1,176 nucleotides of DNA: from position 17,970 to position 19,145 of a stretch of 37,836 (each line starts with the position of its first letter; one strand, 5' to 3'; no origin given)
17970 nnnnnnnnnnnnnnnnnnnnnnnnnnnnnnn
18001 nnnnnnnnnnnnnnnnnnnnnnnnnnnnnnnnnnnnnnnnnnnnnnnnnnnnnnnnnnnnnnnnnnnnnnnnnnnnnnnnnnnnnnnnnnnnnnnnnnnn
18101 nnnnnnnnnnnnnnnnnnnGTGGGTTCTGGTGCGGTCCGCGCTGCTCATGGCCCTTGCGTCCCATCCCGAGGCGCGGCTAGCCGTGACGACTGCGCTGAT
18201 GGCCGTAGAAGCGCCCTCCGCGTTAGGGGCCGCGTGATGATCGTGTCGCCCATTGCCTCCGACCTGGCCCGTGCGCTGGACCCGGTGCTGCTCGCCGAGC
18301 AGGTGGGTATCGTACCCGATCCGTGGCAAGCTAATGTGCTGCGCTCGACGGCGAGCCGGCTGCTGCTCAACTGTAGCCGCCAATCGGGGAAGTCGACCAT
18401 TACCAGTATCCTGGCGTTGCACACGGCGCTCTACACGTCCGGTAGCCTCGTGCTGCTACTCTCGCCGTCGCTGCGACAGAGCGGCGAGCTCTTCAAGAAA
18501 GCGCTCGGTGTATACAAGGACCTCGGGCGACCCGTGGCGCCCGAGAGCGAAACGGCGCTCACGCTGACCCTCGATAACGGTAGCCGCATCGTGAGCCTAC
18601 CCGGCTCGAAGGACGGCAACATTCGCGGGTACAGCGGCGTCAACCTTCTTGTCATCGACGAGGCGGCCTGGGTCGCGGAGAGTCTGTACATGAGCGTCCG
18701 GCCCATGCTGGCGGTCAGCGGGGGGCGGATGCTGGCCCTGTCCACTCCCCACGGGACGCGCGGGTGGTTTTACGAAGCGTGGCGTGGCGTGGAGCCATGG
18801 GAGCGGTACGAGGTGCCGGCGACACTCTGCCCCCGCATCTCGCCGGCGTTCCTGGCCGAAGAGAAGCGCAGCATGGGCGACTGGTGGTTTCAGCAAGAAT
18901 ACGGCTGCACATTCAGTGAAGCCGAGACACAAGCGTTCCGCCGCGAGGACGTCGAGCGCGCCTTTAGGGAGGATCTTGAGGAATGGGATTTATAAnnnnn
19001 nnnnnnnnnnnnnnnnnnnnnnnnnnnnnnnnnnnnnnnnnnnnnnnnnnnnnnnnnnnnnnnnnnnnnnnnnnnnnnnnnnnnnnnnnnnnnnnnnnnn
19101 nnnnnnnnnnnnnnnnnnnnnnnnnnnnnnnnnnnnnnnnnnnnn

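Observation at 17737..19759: Phage terminase module (TerS-like plus TerL split into ATPase and nuclease ORFs) on a conjugative replicon with no capsid genes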

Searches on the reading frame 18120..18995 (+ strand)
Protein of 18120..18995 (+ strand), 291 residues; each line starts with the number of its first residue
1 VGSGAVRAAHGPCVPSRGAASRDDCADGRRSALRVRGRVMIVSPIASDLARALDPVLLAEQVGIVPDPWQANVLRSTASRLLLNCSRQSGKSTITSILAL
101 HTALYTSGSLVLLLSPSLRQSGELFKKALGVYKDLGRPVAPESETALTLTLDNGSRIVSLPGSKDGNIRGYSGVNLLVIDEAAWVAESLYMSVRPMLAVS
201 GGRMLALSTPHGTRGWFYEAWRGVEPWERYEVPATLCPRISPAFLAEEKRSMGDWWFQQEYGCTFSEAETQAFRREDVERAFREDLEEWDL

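Call 4: search_protein_families(library=pfam, proteins=[window:18120-18995:+], max_evalue=0.01)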
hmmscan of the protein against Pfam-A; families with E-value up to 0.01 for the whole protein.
window:18120-18995:+ (291 aa): 2 families
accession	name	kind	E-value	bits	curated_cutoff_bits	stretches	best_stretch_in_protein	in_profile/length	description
PF03237.21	Terminase_6N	-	3.5e-08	33.8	22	1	84-223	3-148/215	Terminase large subunit, T4likevirus-type, N-terminal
PF05127.21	NAT10_TcmA_helicase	-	0.0082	16.5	22.7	0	84-192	3-108/176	RNA cytidine acetyltransferase NAT10/TcmA, helicase domain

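Call 5: search_protein_families(library=phrogs, proteins=[window:18120-18995:+], max_evalue=0.01)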
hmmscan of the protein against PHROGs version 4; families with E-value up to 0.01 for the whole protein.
window:18120-18995:+ (291 aa): 7 families
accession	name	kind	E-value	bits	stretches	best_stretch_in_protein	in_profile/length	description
phrog_7579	-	head and packaging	5.2e-61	206.9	1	63-287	2-235/239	terminase large subunit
phrog_2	-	head and packaging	3.9e-32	112.9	1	54-282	253-469/807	terminase large subunit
phrog_5989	-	head and packaging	8.2e-11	42.6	1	81-197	159-273/347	terminase large subunit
phrog_9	-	head and packaging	2.8e-07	30.7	1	66-219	202-369/812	terminase large subunit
phrog_5902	-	unknown function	2.1e-06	28.3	1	175-250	157-240/359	-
phrog_36964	-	head and packaging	1.8e-05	24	1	92-222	435-569/890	terminase large subunit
phrog_38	-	head and packaging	0.00022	21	1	78-283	305-538/760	terminase large subunit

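Call 11: search_dna_similar(query=window:18237-18995:+, collection=plasmids, mode=protein, max_rows=30)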
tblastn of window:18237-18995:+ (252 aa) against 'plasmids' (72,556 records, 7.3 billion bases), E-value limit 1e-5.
Records with a match: 44; places in all: 44; records where one place covers at least 80% of the query: 6.
Best place of each record, by identity: <60% 44.
By first word of the organism name: Acinetobacter 27; Aeromonas 7; Salinibacter 3; Streptomyces 3; Rhodobacteraceae 1; Rhodococcus 1; Pararhizobium 1; Shinella 1.
By predicted mobility (MOB-suite, as given by PLSDB): non-mobilizable 43; mobilizable 1.
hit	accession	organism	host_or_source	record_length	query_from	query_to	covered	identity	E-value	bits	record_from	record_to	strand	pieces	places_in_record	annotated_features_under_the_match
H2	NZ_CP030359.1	Salinibacter ruber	-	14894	10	247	94%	50.2%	1e-60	213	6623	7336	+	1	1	terminase family protein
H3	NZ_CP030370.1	Salinibacter ruber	-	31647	3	248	98%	48.0%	1e-63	221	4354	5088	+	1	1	terminase family protein | hypothetical protein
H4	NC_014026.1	Salinibacter ruber M8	-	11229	2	243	96%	46.1%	6e-55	196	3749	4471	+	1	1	terminase family protein | hypothetical protein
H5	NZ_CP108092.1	Streptomyces virginiae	-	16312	8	249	96%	37.1%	2e-20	97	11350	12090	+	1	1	terminase family protein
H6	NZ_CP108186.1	Streptomyces virginiae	-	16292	8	249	96%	37.1%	3e-20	97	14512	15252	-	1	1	terminase family protein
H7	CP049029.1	Rhodobacteraceae bacterium SC52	Apostichopus japonicus,pure ...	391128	10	226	86%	31.9%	4e-13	76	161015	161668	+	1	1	hypothetical protein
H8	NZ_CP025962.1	Rhodococcus qingshengii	cell culture,soil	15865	40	230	76%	32.9%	3e-7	58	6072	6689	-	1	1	terminase family protein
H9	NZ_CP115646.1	Acinetobacter baumannii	Homo sapiens,skin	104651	29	226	79%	26.7%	2e-7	59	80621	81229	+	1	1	terminase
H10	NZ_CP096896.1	Acinetobacter baumannii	Homo sapiens,respiratory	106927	29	226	79%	26.7%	2e-7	59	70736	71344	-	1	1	terminase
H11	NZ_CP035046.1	Acinetobacter baumannii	Homo sapiens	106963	29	226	79%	26.7%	2e-7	59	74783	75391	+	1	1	terminase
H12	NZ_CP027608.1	Acinetobacter baumannii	-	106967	29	226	79%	26.7%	2e-7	59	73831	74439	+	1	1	terminase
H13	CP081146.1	Acinetobacter baumannii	Homo sapiens,respiratory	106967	29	226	79%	26.7%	2e-7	59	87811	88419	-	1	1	terminase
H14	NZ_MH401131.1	Acinetobacter baumannii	-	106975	29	226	79%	26.7%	2e-7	59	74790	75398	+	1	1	terminase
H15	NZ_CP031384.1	Acinetobacter baumannii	Homo sapiens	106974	29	226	79%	26.7%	2e-7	59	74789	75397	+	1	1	terminase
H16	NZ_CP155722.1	Acinetobacter baumannii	Homo sapiens,skin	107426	29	226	79%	26.7%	2e-7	59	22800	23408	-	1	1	terminase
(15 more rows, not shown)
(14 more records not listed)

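Call 12: search_dna_similar(query=window:18237-18995:+, collection=phages, mode=protein, max_rows=30)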
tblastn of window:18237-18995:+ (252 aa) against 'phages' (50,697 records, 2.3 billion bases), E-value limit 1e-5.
Records with a match: 315; places in all: 315; records where one place covers at least 80% of the query: 51.
Best place of each record, by identity: <60% 315.
By first word of the organism name: Synechococcus 150; Rhizobium 29; Pelagibacter 22; Dickeya 19; Vibrio 18; Pseudomonas 8; Escherichia 8; Serratia 7; Shigella 6; Salmonella 6; and 18 more.
By host as written in the record: - 63; Synechococcus 56; Synechococcus sp. 16; Candidatus Pelagibacter ubique HTCC1062 15; Synechococcus sp. WH7803 13; Dickeya solani 11; Synechococcus sp. MW02 10; Rhizobium etli CFN42 5; and 73 more.
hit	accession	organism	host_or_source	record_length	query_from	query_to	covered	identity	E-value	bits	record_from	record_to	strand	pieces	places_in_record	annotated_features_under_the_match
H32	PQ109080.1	Thermus phage Riverbug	Thermus thermophilus HB8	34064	3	244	96%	51.2%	1e-58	206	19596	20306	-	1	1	TerL | hypothetical protein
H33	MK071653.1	Meiothermus phage MMP7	Meiothermus sp.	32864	6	244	95%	51.0%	9e-57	200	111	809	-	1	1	terminase | hypothetical protein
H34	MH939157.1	Meiothermus phage MMP17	Meiothermus sp.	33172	6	244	95%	51.0%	1e-56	200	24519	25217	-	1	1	terminase, ATPase subunit | hypothetical protein (x3)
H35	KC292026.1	Halogranum tailed virus 1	Halogranum sp. SS5-1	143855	27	251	89%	35.2%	7e-27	114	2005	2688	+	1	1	5: terminase large subunit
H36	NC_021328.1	Halogranum tailed virus 1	Halogranum sp. SS5-1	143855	27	251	89%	35.2%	7e-27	114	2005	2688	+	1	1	5: terminase large subunit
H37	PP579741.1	Enterobacter phage KKP_3711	Enterobacter sp. KKP_3684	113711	19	245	90%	28.0%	1e-8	61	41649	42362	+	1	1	terminase large subunit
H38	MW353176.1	Flavobacterium phage vB_FspM_immuto_3-5A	Flavobacterium sp. LMO8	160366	47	237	76%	32.0%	1e-12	73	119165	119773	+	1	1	terminase large subunit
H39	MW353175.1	Flavobacterium phage vB_FspM_immuto_2-6A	Flavobacterium sp. LMO8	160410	47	237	76%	32.0%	1e-12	73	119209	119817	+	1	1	terminase large subunit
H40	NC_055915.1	Flavobacterium phage vB_FspM_immuto_2-6A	Flavobacterium sp. LMO8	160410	47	237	76%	32.0%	1e-12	73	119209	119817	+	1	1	terminase large subunit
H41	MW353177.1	Flavobacterium phage vB_FspM_immuto_13-6C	Flavobacterium sp. LMO8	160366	47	237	76%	32.0%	1e-12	73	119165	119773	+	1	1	terminase large subunit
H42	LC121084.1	Ralstonia phage RSP15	-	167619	18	241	89%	27.3%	2e-9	63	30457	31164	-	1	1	hypothetical protein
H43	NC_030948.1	Ralstonia phage RSP15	-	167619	18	241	89%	27.3%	2e-9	63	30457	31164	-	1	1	terminase large subunit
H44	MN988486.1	Rhizobium phage RHph_Y68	Rhizobium sp. TUX16P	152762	40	247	83%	28.6%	3e-9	62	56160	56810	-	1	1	terminase large subunit protein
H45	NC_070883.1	Rhizobium phage RHph_Y68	Rhizobium sp. TUX16P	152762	40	247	83%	28.6%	3e-9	62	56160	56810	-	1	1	terminase large subunit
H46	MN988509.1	Rhizobium phage RHph_I46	Rhizobium phaseoli IE1004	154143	40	247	83%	28.6%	4e-9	62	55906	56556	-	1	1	terminase large subunit protein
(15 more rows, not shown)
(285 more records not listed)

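Call 23: find_homologous_proteins(query=window:18237-18995:+, max_evalue=1e-10)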
Query window:18237-18995:+ (252 aa): 7550 proteins with E <= 1e-10 among 8000 candidates; the best 120 are listed.
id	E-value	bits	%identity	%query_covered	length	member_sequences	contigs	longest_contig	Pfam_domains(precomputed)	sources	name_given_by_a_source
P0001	4.0e-164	562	100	100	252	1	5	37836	PF03237.22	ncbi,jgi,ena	-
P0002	1.5e-163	560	100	100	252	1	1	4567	PF03237.22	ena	-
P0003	1.0e-160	551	98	100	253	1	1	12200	PF03237.22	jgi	-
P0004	6.2e-155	532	93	100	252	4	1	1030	PF03237.22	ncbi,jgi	-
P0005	1.8e-153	527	94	100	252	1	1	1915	PF03237.22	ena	-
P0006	9.4e-151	518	93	96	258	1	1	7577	PF03237.22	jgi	-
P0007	1.1e-150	518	92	100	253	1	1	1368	PF03237.22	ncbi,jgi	-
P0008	4.3e-148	510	89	100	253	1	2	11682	PF03237.22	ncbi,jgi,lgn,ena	-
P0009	2.0e-147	508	89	100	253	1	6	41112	PF03237.22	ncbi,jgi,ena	-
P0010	4.8e-147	506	91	98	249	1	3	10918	PF03237.22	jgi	-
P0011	5.1e-147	506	90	95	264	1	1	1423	PF03237.22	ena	-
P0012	8.6e-147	506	91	98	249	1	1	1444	PF03237.22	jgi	-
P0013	2.1e-146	504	89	100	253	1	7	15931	PF03237.22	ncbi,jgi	jgi:hypothetical protein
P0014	2.6e-146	504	89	100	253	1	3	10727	PF03237.22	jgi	jgi:hypothetical protein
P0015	2.8e-146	504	89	100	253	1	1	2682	PF03237.22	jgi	-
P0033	2.9e-140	484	86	97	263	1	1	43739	PF03237.22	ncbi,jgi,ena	-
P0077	3.3e-122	425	77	100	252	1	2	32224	PF03237.22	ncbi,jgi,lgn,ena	-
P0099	2.3e-117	409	73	94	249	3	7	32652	PF03237.22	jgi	jgi:hypothetical protein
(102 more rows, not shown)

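Call 25: find_encoding_contigs(protein=P0033, flank=10000, max_places=2)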
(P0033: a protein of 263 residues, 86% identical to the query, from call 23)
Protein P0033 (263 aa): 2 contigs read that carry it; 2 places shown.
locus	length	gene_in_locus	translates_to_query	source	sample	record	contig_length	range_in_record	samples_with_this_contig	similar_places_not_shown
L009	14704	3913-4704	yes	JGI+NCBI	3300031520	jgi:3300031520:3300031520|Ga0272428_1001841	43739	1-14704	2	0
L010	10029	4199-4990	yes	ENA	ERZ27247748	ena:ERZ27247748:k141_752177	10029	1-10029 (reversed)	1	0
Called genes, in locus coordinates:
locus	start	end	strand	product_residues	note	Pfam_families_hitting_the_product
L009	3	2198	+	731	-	?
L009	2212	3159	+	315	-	-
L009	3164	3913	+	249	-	-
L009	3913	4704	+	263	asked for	PF03237:Terminase_6N (weak)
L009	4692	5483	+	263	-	PF17289:Terminase_6C (weak)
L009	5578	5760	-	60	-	-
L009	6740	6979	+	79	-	-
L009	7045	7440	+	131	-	PF12728:HTH_17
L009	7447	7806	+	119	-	-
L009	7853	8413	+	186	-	-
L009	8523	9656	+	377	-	PF00589:Phage_integrase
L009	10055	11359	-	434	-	PF13660:DUF4147, PF05161:MOFRL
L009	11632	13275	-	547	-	PF13187:Fer4_9 (faint), PF00037:Fer4 (faint), PF12797:Fer4_2 (faint), PF12838:Fer4_7, PF13183:Fer4_8, PF13484:Fer4_16, PF13534:Fer4_17, PF02754:CCG, +3 more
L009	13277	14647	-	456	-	PF01565:FAD_binding_4, PF02913:FAD-oxidase_C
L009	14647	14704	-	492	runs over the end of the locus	PF01565:FAD_binding_4, PF02913:FAD-oxidase_C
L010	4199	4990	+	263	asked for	PF03237:Terminase_6N (weak)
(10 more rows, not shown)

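Call 26: find_encoding_contigs(protein=P0077, flank=10000, max_places=2)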
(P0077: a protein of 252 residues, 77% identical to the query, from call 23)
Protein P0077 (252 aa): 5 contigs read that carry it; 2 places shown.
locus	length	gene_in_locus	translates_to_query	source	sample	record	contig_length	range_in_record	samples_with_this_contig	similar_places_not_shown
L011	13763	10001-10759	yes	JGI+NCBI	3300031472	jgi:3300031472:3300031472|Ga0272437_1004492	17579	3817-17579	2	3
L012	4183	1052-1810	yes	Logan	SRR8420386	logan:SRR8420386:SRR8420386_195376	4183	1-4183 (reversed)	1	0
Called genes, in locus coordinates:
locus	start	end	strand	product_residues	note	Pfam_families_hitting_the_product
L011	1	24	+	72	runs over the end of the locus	-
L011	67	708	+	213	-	-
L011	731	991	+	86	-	-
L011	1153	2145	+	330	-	PF02899:Phage_int_SAM_1 (weak), PF00589:Phage_integrase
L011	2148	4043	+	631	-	-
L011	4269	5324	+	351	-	PF03796:DnaB_C, PF13481:AAA_25, PF06745:ATPase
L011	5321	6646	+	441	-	PF13155:Toprim_2 (weak)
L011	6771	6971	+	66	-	PF12728:HTH_17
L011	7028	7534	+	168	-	-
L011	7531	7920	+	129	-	-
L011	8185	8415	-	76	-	-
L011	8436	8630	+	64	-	-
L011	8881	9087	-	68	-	-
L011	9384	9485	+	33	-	-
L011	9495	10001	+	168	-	-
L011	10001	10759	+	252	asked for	PF03237:Terminase_6N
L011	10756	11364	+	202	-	PF17289:Terminase_6C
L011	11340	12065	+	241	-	-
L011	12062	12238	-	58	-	-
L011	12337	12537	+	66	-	-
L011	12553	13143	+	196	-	-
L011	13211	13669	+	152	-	PF00313:CSD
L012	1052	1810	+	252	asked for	PF03237:Terminase_6N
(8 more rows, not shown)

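Call 30: find_related_loci(query=A1, collection=genome_contigs, flank=10000)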
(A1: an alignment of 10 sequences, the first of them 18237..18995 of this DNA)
Query A1 (252 aa) in genome_contigs; peptide patterns used: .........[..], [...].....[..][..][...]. (x = any residue, [..] = any of these).
480 stretches matched a pattern; 399 encode a relative of the query (tblastn E <= 1e-3); the best 80 are kept; 80 distinct loci.
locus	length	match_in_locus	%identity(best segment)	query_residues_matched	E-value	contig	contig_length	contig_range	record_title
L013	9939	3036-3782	72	3-252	2e-119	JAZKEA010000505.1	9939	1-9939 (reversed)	MAG: Armatimonadota bacterium isolate DC_HB_02_SPN181219-bin009 DCHB02SPN_B009_0_000000000505, whole genome shotgun sequ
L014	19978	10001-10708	73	16-252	1e-117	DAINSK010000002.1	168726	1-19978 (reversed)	MAG TPA_asm: Chloroflexota bacterium isolate CTOTU41451 NODE_31_length_168726_cov_16.066419, whole genome shotgun sequen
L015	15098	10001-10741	69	6-252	2e-110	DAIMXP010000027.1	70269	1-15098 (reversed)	MAG TPA_asm: Chloroflexota bacterium isolate CTOTU41425 NODE_214_length_70269_cov_18.727732, whole genome shotgun sequen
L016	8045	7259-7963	69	17-252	5e-110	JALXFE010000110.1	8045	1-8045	MAG: Thermoanaerobaculia bacterium isolate V2_maxbin2_scaf2bin.072 V2_NODE_1435_length_8045_cov_5.950493, whole genome s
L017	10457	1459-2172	67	14-252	1e-108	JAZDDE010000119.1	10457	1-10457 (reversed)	MAG: Gemmatimonadota bacterium isolate TC87O_Bin_5 TC87O_Bin_5_clean_scaffold_119, whole genome shotgun sequence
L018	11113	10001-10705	69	17-252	7e-108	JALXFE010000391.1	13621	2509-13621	MAG: Thermoanaerobaculia bacterium isolate V2_maxbin2_scaf2bin.072 V2_NODE_487_length_13621_cov_7.844005, whole genome s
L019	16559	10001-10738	65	6-252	2e-106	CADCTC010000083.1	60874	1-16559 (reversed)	MAG: uncultured Chloroflexi bacterium isolate AVDCRST_MAG77 genome assembly, contig: NODE16, whole genome shotgun sequen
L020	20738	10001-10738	66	6-252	3e-105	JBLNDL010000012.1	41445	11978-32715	MAG: Sphingomonadaceae bacterium isolate MAG100 PRJNA950955_bin1_renamed_11, whole genome shotgun sequence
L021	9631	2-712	68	15-252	2e-105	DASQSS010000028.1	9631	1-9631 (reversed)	MAG TPA_asm: Ktedonobacterales bacterium isolate SMAG_U10915 k141_106772, whole genome shotgun sequence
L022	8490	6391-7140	66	6-252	9e-105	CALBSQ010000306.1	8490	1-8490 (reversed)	MAG TPA_asm: uncultured Chloroflexi bacterium isolate SRR5457059_bin.8_CONCOCT_v1.1_MAG genome assembly, contig: ERZ7950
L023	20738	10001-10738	69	6-252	1e-103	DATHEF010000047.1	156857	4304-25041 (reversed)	MAG TPA_asm: Thermoanaerobaculia bacterium isolate SMAG_U12414 k141_159491, whole genome shotgun sequence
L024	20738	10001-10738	66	6-252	2e-103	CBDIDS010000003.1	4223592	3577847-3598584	MAG: Capsulimonadaceae bacterium isolate 6f8a773a-59ab-44fe-9070-7844cc6d8dd9 genome assembly, contig: contig_3, whole g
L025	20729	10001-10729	67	9-252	3e-103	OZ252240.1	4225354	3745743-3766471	MAG: Capsulimonadaceae bacterium isolate a2a86edc-45d1-4d9d-aabf-dbb7e56cb6e1 genome assembly, chromosome: 1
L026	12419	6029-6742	63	14-252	3e-103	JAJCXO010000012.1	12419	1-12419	MAG: Acidobacteriota bacterium isolate OFTM223 OFTM223_11, whole genome shotgun sequence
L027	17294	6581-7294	68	14-252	3e-102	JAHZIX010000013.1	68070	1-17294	MAG: Deltaproteobacteria bacterium isolate P_S1_bin.14 k141_569812, whole genome shotgun sequence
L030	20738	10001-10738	69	6-252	8e-102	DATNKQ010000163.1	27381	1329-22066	MAG TPA_asm: Thermoanaerobaculia bacterium isolate SMAG_U11429 k141_945499, whole genome shotgun sequence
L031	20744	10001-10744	64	4-252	4e-101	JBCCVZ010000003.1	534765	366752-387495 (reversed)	MAG: Acidobacteriota bacterium isolate P01_E01_bin.5 k141_1372346_length_534765_cov_52.1614, whole genome shotgun sequen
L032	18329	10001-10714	67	3-250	7e-101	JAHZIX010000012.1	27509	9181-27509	MAG: Deltaproteobacteria bacterium isolate P_S1_bin.14 k141_566027, whole genome shotgun sequence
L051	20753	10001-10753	59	1-252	3e-99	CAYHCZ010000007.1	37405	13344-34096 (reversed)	MAG TPA_asm: uncultured Methanomicrobia archaeon isolate ERP119294_co4_451 genome assembly, contig: NODE_871_length_3740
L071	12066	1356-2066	55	10-249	4e-82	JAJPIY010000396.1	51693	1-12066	MAG: Planctomycetota bacterium isolate Centralia_MAG_388 k107_10812468, whole genome shotgun sequence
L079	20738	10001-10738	55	6-248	6e-81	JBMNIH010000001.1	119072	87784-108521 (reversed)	MAG: Clostridia bacterium isolate SBF912LR0HQ0057 contig_10468, whole genome shotgun sequence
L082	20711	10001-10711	55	10-249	1e-80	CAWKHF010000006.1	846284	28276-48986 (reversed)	MAG: uncultured Planctomycetota bacterium isolate MFD09603.bin.2.73 genome assembly, contig: contig_18064, whole genome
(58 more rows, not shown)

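Call 36: find_related_loci(query=A1, collection=viral_contigs, flank=10000)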
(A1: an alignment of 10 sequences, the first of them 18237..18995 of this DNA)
Query A1 (252 aa) in viral_contigs; peptide patterns used: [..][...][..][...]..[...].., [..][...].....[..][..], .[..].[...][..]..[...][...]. (x = any residue, [..] = any of these).
600 stretches matched a pattern (row limit reached: there are more); 384 encode a relative of the query (tblastn E <= 1e-3); the best 80 are kept; 80 distinct loci.
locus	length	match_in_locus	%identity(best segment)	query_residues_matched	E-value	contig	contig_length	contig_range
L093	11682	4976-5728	89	2-252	1e-144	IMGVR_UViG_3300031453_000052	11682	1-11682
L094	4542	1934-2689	88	1-252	4e-144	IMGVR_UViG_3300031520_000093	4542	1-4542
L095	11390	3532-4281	87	3-252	4e-139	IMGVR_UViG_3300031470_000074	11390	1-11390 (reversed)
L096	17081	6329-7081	89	2-252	2e-138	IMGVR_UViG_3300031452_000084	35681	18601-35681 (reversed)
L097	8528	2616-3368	89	2-252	4e-137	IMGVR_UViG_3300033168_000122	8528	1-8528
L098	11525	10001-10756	83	1-252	6e-133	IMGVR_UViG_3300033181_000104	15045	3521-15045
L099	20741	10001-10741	77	6-252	1e-126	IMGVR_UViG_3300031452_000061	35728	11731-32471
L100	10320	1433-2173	77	6-252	1e-126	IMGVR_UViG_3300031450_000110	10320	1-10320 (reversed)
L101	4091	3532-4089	91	3-188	3e-102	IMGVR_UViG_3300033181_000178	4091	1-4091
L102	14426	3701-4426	61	10-252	4e-101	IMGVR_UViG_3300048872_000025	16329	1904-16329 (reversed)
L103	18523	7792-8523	63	8-252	6e-101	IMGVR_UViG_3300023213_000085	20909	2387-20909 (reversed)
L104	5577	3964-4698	60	6-252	7e-98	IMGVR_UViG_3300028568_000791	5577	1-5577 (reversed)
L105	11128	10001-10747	61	1-250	2e-97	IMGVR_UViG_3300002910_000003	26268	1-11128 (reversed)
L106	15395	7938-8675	60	6-252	3e-96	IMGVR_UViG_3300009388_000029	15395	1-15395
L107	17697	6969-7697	62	14-252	1e-95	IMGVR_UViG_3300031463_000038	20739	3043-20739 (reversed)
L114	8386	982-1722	59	6-252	2e-91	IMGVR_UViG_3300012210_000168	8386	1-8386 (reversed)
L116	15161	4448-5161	61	14-252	1e-89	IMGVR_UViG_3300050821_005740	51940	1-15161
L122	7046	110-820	55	10-249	3e-82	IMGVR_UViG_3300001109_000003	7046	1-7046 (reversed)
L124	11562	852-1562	55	10-249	5e-81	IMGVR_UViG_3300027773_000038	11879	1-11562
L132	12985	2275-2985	56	10-248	6e-80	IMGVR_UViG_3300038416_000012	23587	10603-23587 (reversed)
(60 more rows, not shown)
